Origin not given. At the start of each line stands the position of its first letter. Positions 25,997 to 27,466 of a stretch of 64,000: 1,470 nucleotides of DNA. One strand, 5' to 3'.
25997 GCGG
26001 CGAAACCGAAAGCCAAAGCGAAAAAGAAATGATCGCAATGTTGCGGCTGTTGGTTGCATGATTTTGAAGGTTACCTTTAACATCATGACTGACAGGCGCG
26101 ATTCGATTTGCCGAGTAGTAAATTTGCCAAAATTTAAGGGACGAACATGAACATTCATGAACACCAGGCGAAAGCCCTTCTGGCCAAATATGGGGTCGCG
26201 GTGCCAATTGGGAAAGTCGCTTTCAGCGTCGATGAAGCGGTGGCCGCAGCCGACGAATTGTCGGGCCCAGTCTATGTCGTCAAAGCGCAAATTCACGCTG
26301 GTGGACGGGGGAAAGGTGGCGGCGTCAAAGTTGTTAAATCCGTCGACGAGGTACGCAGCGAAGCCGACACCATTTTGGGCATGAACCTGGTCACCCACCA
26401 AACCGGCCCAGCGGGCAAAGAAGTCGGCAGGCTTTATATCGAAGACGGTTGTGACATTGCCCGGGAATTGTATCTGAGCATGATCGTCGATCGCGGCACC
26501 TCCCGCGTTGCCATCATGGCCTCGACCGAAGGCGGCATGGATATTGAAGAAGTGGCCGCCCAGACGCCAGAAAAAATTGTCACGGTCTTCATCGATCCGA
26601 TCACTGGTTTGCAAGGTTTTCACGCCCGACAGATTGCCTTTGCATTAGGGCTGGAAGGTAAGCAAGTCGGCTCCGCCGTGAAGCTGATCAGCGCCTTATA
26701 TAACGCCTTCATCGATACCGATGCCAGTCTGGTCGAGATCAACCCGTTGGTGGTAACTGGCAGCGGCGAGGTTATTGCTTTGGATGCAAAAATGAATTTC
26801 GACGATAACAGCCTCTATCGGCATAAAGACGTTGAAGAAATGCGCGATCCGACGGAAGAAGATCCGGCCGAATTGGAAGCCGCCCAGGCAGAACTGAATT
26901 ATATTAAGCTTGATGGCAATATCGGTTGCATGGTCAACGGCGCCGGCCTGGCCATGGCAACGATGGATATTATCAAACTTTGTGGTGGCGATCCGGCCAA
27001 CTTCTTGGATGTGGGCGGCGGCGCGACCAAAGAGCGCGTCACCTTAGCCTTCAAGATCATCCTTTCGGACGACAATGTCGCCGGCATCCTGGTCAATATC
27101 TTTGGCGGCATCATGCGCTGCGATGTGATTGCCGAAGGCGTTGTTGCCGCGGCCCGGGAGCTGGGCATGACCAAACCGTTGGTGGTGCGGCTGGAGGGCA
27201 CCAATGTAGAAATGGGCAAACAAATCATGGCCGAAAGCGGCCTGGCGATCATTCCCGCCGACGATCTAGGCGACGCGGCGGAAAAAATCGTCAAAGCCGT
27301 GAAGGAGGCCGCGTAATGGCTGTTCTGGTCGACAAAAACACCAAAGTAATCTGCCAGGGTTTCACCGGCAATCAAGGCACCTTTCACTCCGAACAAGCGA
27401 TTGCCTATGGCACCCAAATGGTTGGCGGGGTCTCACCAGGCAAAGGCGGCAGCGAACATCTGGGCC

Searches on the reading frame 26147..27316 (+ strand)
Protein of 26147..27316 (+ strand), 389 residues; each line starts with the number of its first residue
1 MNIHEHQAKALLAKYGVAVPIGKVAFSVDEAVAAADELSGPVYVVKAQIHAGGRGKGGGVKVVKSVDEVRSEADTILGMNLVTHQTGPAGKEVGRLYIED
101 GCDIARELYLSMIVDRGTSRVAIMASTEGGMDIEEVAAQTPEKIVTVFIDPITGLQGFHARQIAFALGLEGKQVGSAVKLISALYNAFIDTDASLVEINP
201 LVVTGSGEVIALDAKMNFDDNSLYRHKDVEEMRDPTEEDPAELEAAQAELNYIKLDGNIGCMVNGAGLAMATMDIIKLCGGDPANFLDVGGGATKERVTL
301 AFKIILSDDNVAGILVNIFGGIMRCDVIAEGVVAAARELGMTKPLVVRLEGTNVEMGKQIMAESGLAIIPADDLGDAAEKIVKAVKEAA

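Call 84: list_cluster_members(proteins=[window:26147-27316:+, window:32581-33993:+, window:31239-32552:+, window:19034-20527:+, window:46036-47664:+])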
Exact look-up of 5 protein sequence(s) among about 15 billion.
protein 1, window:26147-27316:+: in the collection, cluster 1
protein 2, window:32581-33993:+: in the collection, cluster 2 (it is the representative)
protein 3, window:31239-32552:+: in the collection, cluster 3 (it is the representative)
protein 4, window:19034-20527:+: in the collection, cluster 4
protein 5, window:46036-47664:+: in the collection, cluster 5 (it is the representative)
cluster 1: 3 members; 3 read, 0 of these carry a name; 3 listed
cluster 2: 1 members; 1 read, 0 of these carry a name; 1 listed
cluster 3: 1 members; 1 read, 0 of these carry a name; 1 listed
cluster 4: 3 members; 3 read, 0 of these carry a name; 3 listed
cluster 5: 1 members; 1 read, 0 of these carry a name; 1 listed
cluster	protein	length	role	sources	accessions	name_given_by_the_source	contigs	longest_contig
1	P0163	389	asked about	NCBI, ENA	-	-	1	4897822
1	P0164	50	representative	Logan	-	-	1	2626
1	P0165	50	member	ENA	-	-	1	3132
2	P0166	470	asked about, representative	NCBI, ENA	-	-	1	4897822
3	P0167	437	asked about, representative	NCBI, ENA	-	-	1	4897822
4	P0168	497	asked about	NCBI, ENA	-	-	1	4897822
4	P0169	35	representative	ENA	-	-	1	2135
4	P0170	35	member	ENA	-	-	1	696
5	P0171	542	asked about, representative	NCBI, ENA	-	-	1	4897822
